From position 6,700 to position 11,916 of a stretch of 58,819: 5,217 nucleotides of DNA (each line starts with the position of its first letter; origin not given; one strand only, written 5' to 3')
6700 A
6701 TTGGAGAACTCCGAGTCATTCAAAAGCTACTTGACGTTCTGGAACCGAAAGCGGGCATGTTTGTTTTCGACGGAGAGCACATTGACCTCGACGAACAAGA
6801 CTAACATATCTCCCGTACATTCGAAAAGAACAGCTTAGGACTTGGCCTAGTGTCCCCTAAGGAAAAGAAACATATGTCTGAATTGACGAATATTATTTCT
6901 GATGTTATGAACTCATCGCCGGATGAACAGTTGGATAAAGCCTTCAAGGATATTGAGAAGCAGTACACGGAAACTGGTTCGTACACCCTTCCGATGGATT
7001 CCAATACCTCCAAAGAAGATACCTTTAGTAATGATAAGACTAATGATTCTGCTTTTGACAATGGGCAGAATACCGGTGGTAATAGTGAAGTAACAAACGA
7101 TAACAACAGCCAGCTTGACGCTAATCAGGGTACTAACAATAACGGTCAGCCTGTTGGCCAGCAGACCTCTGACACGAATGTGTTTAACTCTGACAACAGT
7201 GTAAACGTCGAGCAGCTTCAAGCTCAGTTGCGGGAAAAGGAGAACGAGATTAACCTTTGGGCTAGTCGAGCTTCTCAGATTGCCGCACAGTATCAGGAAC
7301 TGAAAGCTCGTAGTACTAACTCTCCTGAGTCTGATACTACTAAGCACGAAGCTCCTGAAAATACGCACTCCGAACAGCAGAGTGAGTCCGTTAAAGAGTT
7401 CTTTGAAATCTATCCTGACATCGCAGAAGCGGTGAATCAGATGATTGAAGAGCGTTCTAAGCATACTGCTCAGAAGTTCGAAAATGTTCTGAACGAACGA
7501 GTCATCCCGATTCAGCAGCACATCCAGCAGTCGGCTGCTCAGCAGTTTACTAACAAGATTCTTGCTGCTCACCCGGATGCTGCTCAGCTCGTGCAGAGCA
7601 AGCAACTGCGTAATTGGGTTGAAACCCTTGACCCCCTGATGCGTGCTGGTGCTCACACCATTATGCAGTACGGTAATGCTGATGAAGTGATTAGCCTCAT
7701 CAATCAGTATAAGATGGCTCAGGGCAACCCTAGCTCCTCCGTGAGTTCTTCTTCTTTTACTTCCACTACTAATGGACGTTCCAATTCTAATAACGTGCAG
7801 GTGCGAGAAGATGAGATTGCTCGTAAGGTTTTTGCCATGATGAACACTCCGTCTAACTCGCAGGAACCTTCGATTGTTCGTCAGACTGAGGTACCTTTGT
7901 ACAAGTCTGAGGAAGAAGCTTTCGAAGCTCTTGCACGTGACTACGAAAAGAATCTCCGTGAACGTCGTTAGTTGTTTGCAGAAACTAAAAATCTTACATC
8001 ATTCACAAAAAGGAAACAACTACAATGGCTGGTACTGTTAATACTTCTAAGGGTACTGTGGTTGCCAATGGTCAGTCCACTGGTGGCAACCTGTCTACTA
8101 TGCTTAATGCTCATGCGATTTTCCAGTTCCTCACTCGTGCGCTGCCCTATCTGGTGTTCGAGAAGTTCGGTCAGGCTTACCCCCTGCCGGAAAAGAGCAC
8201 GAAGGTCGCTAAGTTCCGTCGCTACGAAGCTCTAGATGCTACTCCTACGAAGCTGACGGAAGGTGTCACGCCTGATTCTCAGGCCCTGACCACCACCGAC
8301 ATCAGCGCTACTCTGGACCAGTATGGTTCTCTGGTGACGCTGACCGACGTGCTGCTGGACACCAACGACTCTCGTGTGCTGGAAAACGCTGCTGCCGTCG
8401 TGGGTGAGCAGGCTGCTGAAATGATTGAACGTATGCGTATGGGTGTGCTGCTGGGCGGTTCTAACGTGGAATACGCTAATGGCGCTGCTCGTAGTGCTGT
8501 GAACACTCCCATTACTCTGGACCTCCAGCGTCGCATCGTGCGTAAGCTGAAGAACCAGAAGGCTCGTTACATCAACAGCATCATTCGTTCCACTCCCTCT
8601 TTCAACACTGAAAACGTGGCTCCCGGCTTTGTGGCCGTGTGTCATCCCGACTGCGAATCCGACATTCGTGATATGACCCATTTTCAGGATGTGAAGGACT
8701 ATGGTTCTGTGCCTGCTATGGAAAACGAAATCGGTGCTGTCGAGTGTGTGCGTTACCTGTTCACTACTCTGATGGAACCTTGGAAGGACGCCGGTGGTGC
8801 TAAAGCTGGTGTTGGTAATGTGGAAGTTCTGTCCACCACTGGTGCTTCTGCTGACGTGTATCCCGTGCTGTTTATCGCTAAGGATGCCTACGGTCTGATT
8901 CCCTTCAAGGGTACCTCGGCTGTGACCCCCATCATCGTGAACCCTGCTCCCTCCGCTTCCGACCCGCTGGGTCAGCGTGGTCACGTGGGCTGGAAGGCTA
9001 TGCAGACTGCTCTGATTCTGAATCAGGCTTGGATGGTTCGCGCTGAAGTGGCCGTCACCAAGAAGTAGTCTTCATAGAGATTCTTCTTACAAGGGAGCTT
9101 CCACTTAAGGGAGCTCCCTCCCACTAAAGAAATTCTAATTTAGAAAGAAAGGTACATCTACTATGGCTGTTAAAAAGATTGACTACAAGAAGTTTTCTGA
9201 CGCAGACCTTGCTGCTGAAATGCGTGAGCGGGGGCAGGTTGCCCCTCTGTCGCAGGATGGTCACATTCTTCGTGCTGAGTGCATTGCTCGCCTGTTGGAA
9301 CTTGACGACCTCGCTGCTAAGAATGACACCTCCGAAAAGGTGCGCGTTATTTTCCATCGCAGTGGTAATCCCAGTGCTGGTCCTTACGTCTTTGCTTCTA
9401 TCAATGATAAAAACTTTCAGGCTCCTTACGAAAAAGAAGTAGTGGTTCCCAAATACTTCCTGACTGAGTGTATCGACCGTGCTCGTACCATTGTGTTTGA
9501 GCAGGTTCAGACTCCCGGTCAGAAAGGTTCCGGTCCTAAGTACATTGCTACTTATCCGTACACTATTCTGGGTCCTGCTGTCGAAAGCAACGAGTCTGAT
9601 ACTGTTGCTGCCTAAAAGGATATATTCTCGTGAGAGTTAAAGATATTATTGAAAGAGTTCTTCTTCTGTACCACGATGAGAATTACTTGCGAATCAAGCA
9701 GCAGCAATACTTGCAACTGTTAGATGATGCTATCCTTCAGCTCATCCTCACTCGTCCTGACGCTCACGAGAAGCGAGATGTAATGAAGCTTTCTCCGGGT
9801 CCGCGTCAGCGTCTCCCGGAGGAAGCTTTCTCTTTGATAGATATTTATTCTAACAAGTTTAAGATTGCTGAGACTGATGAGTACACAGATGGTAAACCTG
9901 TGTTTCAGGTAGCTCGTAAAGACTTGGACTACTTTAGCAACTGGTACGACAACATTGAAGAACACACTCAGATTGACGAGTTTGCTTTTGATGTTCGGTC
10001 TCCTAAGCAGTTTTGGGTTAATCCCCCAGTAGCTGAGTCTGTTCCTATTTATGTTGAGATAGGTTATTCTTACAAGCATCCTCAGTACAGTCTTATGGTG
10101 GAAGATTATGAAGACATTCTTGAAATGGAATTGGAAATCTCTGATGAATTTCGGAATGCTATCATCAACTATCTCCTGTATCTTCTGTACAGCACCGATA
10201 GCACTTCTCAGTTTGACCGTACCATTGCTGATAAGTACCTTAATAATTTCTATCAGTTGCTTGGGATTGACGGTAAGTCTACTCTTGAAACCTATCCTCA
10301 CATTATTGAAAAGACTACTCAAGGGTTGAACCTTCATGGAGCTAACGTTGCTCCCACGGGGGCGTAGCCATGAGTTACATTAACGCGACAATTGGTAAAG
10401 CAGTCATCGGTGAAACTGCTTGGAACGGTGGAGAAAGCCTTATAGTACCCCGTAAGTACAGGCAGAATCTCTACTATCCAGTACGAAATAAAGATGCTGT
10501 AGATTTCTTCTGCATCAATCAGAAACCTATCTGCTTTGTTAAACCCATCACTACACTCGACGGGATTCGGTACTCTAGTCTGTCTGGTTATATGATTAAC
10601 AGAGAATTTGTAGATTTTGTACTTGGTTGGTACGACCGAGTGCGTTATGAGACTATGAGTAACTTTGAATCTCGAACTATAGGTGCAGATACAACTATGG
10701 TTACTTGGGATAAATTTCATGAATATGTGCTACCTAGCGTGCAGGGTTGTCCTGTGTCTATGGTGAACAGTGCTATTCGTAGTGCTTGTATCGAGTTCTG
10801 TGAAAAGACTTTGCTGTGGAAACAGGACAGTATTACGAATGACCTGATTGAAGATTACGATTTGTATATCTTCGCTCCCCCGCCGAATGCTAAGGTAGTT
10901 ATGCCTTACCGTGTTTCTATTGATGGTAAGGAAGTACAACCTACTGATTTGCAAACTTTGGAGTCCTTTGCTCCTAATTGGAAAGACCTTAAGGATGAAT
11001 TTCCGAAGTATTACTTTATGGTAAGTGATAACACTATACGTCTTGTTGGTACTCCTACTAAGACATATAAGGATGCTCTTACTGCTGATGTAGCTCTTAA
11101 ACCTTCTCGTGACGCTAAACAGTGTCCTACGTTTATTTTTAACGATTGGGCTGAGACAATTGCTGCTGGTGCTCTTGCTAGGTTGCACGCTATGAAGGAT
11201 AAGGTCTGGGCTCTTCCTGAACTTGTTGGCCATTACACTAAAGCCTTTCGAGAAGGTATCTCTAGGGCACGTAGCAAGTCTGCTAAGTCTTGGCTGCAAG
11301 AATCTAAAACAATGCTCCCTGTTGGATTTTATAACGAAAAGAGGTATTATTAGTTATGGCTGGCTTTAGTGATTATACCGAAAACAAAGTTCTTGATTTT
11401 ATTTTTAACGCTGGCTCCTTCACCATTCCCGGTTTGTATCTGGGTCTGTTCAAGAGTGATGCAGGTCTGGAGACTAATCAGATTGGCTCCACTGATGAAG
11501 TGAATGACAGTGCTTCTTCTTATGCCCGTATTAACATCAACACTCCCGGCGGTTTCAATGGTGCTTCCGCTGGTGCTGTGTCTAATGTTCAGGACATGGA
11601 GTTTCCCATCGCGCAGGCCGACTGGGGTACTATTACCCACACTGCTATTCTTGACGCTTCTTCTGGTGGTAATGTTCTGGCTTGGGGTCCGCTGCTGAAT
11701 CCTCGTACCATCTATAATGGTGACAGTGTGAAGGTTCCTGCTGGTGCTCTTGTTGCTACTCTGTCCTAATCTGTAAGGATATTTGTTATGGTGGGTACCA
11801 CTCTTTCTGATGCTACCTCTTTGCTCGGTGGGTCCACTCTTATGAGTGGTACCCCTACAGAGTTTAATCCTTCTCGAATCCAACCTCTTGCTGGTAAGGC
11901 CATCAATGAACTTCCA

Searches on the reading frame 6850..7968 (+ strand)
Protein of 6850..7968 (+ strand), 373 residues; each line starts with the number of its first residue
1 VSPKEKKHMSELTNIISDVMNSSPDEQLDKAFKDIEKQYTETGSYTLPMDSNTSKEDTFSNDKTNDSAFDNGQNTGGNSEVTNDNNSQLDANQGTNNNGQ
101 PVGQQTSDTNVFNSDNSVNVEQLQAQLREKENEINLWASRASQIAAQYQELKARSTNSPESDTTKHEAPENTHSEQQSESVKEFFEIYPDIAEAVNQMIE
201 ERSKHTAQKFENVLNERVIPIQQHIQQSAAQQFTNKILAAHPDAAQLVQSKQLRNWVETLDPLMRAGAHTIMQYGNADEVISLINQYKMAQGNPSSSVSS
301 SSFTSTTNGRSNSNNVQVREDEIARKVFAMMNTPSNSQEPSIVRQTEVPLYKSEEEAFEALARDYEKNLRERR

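Call 9: search_protein_families(library=phrogs, proteins=[window:6850-7968:+], max_evalue=0.001)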
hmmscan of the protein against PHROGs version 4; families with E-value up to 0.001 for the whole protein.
window:6850-7968:+ (373 aa): 2 families
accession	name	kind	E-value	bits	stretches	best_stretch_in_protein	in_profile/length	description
phrog_13678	-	unknown function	9.5e-11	42.9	1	82-354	35-281/300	-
phrog_479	-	unknown function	1.5e-09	39.2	1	79-322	44-276/333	-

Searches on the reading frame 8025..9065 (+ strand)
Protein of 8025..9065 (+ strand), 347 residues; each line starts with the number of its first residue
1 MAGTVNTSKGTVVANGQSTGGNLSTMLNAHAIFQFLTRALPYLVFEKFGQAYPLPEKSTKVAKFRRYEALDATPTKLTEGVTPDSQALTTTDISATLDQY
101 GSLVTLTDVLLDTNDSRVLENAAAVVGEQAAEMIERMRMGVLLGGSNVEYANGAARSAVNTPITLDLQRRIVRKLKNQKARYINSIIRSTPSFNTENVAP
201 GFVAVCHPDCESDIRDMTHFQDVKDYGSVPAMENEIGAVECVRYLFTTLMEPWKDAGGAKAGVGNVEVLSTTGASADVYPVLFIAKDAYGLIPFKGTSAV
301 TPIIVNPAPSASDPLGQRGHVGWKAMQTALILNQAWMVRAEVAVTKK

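Call 9: search_protein_families(library=phrogs, proteins=[window:8025-9065:+], max_evalue=0.001)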
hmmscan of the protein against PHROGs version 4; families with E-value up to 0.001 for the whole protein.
window:8025-9065:+ (347 aa): 1 family
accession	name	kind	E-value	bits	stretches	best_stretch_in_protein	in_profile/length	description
phrog_1357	-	head and packaging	5.9e-59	200.8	1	17-345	22-347/356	major head protein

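Call 12: search_dna_similar(query=window:8025-9065:+, collection=phages, mode=protein, max_rows=25, max_evalue=0.001)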
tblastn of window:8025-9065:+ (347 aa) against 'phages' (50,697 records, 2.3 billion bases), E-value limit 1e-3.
Records with a match: 41; places in all: 41; records where one place covers at least 80% of the query: 30.
Best place of each record, by identity: <60% 41.
By first word of the organism name: Bacillus 13; Bacteriophage 10; Caudoviricetes 5; Streptomyces 4; Paenibacillus 2; Caudovirales 2; Pseudoalteromonas 1; Xanthomonas 1; Pseudomonas 1; Stenotrophomonas 1; and 1 more.
By host as written in the record: - 17; Bacillus megaterium 6; Bacillus megaterium Km 5; Bacillus megaterium strain Km Sp- 2; Streptomyces lividans JI 1326 2; Streptomyces sp. 5a 2; Pseudoalteromonas nigrifaciens 1; Xanthomonas sp. 1; and 5 more.
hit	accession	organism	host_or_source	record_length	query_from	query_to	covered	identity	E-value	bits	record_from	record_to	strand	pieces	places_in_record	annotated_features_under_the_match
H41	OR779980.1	Pseudoalteromonas phage vB_Pun_Y3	Pseudoalteromonas nigrifaciens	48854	21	341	93%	42.5%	6e-68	236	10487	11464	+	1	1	major capsid protein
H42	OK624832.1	Xanthomonas phage DES1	Xanthomonas sp.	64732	16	345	95%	36.1%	6e-49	182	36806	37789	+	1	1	major capsid protein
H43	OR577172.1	Pseudomonas phage Rollin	Pseudomonas aeruginosa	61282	12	333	93%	36.9%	2e-60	214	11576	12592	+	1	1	hypothetical protein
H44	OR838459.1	Stenotrophomonas phage StenR_269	Stenotrophomonas rhizophila CEMTC 4565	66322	21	345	94%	35.6%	4e-50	185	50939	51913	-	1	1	major capsid protein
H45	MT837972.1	Bacteriophage sp.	human fecal samples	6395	18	341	93%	31.6%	4e-33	135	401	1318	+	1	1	record has no annotation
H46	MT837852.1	Bacteriophage sp.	human fecal samples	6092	12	341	95%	30.4%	1e-31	131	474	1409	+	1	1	record has no annotation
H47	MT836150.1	Bacteriophage sp.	human fecal samples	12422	19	345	94%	30.2%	2e-35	142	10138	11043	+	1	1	record has no annotation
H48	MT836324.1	Bacteriophage sp.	human fecal samples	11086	34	341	89%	31.6%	8e-31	129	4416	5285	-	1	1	record has no annotation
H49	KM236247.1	Bacillus phage Pascal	Bacillus megaterium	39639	35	345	90%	31.1%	2e-26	116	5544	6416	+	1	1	capsid protein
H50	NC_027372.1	Bacillus phage Pascal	Bacillus megaterium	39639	35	345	90%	31.1%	2e-26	116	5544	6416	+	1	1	major head protein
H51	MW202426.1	Caudoviricetes sp.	Manatee Spring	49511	34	343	89%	31.0%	7e-37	146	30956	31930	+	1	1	major capsid protein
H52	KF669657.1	Bacillus phage poppyseed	Bacillus megaterium Km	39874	35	345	90%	30.8%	3e-26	115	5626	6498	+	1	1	capsid protein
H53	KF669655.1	Bacillus phage Page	Bacillus megaterium Km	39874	35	345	90%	30.8%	3e-26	115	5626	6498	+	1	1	hypothetical protein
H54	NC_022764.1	Bacillus phage Page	Bacillus megaterium Km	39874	35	345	90%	30.8%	3e-26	115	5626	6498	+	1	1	major head protein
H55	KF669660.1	Bacillus phage Pony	Bacillus megaterium Km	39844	35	345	90%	30.8%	3e-26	115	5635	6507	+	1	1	hypothetical protein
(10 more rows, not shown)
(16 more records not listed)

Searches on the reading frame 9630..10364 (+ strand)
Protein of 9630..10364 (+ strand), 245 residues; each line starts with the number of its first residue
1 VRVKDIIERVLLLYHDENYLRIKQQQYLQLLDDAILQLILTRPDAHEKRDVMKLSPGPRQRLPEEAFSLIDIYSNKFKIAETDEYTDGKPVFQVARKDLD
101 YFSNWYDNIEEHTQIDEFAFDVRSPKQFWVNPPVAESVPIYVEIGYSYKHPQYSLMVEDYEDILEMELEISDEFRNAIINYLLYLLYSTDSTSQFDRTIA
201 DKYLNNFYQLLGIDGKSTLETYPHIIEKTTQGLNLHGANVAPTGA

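Call 9: search_protein_families(library=phrogs, proteins=[window:9630-10364:+], max_evalue=0.001)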
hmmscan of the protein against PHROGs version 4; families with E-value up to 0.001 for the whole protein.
window:9630-10364:+ (245 aa): 1 family
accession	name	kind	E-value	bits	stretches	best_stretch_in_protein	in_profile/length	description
phrog_399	-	head and packaging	2.7e-30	106.6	1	1-223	2-209/220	structural protein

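Call 38: search_protein_families(library=pfam, proteins=[window:9630-10364:+], max_evalue=0.01)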
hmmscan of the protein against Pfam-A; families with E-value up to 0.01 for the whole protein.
window:9630-10364:+ (245 aa): 1 family
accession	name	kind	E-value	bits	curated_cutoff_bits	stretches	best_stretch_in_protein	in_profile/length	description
PF24175.2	SU10_adaptor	-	3.2e-14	54.3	27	1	1-213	1-181/194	SU10 adaptor protein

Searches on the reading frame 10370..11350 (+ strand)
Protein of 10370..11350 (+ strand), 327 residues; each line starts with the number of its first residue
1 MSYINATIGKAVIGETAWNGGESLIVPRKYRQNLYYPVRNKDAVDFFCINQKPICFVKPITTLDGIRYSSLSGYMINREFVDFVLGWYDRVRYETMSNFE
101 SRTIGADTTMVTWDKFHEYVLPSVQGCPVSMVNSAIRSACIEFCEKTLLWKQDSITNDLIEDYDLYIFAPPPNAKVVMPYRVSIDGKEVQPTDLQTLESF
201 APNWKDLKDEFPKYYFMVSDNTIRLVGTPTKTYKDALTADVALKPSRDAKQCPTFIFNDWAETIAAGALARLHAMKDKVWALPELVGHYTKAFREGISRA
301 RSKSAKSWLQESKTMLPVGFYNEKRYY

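Call 9: search_protein_families(library=phrogs, proteins=[window:10370-11350:+], max_evalue=0.001)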
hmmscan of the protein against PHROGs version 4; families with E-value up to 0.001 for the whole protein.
window:10370-11350:+ (327 aa): 1 family
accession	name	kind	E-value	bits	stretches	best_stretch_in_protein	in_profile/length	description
phrog_437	-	head and packaging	2.2e-40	139.4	1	110-309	1-190/203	virion structural protein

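Call 38: search_protein_families(library=pfam, proteins=[window:10370-11350:+], max_evalue=0.01)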
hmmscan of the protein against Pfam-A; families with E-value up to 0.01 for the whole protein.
window:10370-11350:+ (327 aa): 0 families

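Call 98: search_solved_structures(query=window:10370-11350:+, max_evalue=0.001)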
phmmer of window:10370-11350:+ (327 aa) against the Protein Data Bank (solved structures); distinct sequences matched with E-value up to 0.001: 1.
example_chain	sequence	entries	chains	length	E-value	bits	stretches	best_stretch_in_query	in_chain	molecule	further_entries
8jov_G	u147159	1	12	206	2.7e-16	62.8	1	119-307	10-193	gp81 of phage GP4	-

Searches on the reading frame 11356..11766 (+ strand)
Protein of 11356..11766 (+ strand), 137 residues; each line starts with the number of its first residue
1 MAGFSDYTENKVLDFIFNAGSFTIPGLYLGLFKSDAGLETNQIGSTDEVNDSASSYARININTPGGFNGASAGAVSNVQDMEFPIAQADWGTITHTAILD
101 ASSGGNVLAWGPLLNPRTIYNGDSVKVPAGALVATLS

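Call 9: search_protein_families(library=phrogs, proteins=[window:11356-11766:+], max_evalue=0.001)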
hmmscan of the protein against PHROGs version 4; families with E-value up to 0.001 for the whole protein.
window:11356-11766:+ (137 aa): 1 family
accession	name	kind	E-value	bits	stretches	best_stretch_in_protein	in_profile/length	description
phrog_240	-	head and packaging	1.1e-20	75.4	1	1-132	60-184/200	head protein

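Call 35: search_solved_structures(query=window:11356-11766:+, max_evalue=0.01)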
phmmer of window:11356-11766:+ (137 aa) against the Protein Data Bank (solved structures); distinct sequences matched with E-value up to 0.01: 1.
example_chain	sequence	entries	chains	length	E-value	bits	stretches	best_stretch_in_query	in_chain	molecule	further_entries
8jou_a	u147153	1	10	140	3.3e-11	46.9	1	1-135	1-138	Virion-associated phage protein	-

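Call 38: search_protein_families(library=pfam, proteins=[window:11356-11766:+], max_evalue=0.01)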
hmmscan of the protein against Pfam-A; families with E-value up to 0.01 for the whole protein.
window:11356-11766:+ (137 aa): 1 family
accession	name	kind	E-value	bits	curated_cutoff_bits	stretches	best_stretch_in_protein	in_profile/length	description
PF23140.1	Gp80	-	1.8e-34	119.3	27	1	3-134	1-127/128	Podophage GP4 fiber I protein gp80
